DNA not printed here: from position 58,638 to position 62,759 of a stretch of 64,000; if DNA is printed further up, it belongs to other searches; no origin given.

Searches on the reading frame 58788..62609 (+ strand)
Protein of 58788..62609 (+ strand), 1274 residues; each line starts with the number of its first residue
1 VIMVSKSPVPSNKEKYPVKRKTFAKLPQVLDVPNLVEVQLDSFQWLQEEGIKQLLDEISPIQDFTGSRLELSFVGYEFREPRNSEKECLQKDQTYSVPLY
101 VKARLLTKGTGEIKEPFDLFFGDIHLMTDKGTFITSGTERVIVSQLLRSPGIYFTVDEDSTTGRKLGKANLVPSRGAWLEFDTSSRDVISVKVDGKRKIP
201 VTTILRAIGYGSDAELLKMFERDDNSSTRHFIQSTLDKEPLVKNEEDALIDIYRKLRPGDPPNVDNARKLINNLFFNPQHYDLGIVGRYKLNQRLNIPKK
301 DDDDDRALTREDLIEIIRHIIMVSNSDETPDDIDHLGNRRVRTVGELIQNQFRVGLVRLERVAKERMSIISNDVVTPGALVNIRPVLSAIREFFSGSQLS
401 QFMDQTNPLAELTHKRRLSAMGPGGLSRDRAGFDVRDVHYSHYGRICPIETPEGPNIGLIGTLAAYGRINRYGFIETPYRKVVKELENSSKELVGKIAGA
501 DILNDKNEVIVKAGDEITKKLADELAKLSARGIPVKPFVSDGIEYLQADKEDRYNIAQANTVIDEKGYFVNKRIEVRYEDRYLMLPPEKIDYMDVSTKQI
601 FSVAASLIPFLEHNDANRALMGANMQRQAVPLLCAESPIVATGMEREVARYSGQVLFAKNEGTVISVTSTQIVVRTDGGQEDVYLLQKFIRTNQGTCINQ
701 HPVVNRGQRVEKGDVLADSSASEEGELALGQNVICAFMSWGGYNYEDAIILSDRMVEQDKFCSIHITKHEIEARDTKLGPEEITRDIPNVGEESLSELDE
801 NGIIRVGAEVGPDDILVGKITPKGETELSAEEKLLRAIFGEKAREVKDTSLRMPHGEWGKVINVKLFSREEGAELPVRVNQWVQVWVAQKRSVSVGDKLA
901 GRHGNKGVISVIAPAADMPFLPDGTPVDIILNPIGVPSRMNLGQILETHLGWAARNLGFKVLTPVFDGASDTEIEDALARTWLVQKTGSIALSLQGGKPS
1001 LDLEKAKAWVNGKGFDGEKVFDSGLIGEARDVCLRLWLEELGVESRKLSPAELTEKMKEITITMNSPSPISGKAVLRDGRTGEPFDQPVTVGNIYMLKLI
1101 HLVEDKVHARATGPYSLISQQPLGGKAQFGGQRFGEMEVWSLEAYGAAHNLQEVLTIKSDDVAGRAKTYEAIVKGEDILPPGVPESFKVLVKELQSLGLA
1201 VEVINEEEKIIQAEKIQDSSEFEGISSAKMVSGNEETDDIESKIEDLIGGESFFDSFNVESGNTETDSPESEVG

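Call 89: search_protein_families(library=pfam, proteins=[window:58788-62609:+], max_evalue=0.01)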
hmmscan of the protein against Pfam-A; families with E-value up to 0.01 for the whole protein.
window:58788-62609:+ (1274 aa): 6 families
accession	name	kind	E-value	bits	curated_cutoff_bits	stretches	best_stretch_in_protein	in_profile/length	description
PF00562.33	RNA_pol_Rpb2_6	-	7.2e-129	430.6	23.4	1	658-1128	2-373/373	RNA polymerase Rpb2, domain 6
PF04561.19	RNA_pol_Rpb2_2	-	1.3e-33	116.7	21.7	1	148-342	1-190/190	RNA polymerase Rpb2, domain 2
PF04565.21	RNA_pol_Rpb2_3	-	2.2e-28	98.7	21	1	401-469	1-68/68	RNA polymerase Rpb2, domain 3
PF04560.25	RNA_pol_Rpb2_7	-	2.2e-27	95.8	32.1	1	1130-1205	1-86/87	RNA polymerase Rpb2, domain 7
PF10385.14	RNA_pol_Rpb2_45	-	4.5e-23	81.5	28.2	1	538-596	8-66/66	RNA polymerase beta subunit external 1 domain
PF04563.20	RNA_pol_Rpb2_1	-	5.4e-15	55.9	28.2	1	34-386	1-201/203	RNA polymerase beta subunit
